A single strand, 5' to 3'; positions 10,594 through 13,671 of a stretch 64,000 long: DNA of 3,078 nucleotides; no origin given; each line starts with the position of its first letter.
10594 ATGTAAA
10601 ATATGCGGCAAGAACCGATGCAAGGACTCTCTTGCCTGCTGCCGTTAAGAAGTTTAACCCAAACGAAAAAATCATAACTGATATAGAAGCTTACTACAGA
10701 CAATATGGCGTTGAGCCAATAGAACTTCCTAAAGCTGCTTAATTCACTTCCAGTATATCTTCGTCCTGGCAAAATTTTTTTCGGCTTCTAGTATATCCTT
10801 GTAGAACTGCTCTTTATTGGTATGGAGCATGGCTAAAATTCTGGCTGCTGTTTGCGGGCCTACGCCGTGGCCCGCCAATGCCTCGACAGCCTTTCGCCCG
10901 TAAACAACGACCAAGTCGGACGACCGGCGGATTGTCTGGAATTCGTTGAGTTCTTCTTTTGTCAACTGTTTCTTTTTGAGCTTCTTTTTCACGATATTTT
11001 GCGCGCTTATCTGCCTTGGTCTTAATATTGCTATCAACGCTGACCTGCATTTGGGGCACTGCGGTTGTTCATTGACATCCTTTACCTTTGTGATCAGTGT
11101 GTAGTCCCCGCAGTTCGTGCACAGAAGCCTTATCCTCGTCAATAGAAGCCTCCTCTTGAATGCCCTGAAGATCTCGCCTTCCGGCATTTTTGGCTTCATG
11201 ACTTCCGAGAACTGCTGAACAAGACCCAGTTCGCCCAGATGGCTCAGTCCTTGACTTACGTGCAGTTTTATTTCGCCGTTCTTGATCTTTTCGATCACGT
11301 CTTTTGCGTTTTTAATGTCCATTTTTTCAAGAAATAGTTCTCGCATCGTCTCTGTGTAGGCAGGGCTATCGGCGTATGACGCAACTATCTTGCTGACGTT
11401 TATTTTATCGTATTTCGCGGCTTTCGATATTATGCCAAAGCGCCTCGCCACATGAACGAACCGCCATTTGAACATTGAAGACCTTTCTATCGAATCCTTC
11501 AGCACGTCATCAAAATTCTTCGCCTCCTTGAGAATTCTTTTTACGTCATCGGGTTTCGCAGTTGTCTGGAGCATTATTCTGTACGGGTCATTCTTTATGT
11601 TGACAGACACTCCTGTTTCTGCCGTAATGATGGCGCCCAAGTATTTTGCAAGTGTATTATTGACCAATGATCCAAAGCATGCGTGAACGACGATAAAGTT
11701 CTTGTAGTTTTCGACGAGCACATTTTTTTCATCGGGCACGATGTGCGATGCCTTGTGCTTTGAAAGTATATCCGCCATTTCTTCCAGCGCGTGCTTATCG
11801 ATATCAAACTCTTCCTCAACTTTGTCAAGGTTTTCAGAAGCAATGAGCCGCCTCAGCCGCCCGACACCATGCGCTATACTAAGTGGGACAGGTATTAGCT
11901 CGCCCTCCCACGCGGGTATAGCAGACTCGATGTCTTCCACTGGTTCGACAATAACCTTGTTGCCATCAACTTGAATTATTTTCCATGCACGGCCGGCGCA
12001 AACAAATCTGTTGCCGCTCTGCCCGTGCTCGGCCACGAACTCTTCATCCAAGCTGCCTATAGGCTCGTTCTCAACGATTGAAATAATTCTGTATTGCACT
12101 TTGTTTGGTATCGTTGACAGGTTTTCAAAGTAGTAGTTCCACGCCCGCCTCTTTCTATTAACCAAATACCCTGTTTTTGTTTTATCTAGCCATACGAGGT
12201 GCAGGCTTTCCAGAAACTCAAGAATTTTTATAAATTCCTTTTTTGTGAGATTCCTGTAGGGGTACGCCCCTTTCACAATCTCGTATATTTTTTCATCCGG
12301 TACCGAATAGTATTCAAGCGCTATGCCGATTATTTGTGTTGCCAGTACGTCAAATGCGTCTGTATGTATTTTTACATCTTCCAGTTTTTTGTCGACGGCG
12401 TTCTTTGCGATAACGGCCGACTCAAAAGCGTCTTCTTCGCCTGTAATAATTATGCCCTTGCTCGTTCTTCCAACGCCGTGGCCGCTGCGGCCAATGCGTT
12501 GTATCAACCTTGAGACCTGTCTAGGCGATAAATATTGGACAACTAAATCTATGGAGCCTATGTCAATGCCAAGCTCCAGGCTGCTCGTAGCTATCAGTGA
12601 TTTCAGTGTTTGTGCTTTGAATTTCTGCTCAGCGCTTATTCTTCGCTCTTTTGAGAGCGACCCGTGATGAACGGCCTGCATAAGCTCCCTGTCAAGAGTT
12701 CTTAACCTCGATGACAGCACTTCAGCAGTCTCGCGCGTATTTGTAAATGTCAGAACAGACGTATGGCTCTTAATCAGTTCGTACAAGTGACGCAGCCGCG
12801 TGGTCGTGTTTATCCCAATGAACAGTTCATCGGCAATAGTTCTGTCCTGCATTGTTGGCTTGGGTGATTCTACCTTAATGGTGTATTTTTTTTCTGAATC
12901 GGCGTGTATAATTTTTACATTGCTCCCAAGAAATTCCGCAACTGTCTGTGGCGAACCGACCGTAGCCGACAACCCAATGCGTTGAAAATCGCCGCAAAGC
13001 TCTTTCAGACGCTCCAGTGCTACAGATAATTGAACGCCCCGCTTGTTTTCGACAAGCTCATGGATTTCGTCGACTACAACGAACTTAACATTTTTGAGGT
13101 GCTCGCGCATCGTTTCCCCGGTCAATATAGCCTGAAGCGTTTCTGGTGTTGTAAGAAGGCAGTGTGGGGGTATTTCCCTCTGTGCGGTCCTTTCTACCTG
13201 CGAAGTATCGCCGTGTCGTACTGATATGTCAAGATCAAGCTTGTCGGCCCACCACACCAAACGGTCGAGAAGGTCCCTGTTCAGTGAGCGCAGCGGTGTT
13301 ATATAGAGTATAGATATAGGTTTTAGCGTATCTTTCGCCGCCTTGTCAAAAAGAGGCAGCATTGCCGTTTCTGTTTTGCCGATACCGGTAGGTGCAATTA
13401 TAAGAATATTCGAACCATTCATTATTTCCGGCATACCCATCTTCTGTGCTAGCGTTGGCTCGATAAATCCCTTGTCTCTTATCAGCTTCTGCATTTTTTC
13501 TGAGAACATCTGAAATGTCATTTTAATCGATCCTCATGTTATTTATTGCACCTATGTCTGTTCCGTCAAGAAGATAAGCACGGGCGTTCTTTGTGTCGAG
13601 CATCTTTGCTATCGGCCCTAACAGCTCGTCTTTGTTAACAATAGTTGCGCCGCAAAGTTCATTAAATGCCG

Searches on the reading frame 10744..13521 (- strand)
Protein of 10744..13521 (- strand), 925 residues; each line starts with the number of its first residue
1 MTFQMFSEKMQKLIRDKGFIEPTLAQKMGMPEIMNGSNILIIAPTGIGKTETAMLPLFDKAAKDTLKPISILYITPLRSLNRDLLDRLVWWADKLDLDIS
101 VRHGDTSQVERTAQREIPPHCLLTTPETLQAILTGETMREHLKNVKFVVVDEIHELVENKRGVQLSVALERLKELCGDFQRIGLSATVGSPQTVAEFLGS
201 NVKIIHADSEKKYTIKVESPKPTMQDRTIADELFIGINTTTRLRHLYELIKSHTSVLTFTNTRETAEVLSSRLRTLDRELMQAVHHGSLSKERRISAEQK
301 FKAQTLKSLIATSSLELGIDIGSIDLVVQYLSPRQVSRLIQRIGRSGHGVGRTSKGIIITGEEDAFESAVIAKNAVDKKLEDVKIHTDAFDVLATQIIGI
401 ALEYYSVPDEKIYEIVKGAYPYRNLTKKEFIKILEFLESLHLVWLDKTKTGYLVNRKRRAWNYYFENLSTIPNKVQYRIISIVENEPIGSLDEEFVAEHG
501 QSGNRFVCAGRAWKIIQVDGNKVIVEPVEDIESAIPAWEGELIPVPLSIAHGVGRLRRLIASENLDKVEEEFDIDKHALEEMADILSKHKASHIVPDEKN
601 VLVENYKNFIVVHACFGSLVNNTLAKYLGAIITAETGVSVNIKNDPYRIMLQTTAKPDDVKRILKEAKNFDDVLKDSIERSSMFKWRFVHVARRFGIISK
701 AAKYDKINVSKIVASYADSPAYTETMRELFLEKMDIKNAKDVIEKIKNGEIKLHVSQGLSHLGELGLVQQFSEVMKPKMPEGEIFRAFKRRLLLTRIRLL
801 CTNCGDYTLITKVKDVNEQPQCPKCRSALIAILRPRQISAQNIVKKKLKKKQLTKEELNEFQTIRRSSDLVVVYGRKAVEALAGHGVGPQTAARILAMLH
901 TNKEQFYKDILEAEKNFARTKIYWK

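Call 3: search_protein_families(library=pfam, proteins=[window:10744-13521:-])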
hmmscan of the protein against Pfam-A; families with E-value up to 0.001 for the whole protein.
window:10744-13521:- (925 aa): 6 families
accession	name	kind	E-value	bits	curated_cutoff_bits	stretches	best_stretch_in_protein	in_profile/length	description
PF08494.16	DEAD_assoc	-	9.1e-38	130.4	23.5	1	595-762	1-190/191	DEAD/H associated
PF00270.35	DEAD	-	1.2e-33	116.7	26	1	25-189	3-161/167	DEAD/DEAH box helicase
PF00271.37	Helicase_C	-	1.1e-19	71.1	23.5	1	243-347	3-107/110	Helicase conserved C-terminal domain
PF19306.5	WH_Lhr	-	1.9e-19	70.1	27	1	377-529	5-162/168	Large helicase-related protein, winged helix domain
PF04851.21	ResIII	-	5.5e-10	39.8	22.5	1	36-188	23-162/164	Type III restriction enzyme, res subunit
PF22590.2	Cas3-like_C_2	-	1.5e-05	25.7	27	1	235-345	7-100/106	CRISPR-associated nuclease/helicase Cas3, C-terminal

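Call 4: search_protein_families(library=ncbifam, proteins=[window:10744-13521:-])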
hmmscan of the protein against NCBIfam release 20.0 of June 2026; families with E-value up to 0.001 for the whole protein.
window:10744-13521:- (925 aa): 32 families (the best 25 are shown)
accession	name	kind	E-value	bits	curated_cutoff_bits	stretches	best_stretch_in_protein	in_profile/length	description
NF010338.0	PRK13767.1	equivalog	6.5e-158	527.6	849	1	4-756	17-826/877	ATP-dependent helicase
TIGR04121.1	DEXH_lig_assoc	equivalog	3.3e-125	418.7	850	1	11-715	4-715/804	ligase-associated DNA damage response DEXH box helicase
NF007284.0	PRK09751.1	equivalog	2.1e-78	263.9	1496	2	240-753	309-855/1538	ATP-dependent helicase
TIGR03817.1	DECH_helic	hypoth_equivalog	1.6e-32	112.6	874.1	1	7-408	22-432/742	helicase/secretion neighborhood putative DEAH-box helicase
NF008394.0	PRK11192.1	equivalog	4.5e-25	88.4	507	1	7-357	11-346/441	ATP-dependent RNA helicase SrmB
NF053631.1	RNA_helic_CshA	equivalog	7.4e-25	87.7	646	1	6-360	6-342/434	degradosome RNA helicase CshA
NF002654.0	PRK02362.1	equivalog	4.4e-23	81.5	887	1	33-273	36-263/739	ATP-dependent DNA helicase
NF001308.0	PRK00254.1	equivalog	2.2e-21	75.7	1216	1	7-208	9-197/720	ATP-dependent DNA helicase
TIGR01587.1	cas3_core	equivalog_domain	6.8e-20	71.5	102.45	1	39-347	2-317/358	CRISPR-associated helicase Cas3'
NF008744.0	PRK11776.1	equivalog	1.1e-19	70.3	524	1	7-372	12-358/460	ATP-dependent RNA helicase DbpA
NF010337.0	PRK13766.1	equivalog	7.1e-19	67.4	610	2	215-356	343-471/781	Hef nuclease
NF002251.0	PRK01172.1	equivalog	2.1e-18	66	891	1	26-387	27-399/674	ATP-dependent DNA helicase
NF040935.1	helicase_Hel308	equivalog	3e-18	65.3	1200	1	7-275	12-269/704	ATP-dependent DNA helicase Hel308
NF053636.1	DDHlcsCsdAPsy1082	equivalog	5.9e-18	64.7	890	2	254-370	244-357/512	DEAD/DEAH box helicase CsdA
NF007882.0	PRK10590.1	equivalog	1.1e-17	64.1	743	1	9-349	11-339/456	ATP-dependent RNA helicase RhlE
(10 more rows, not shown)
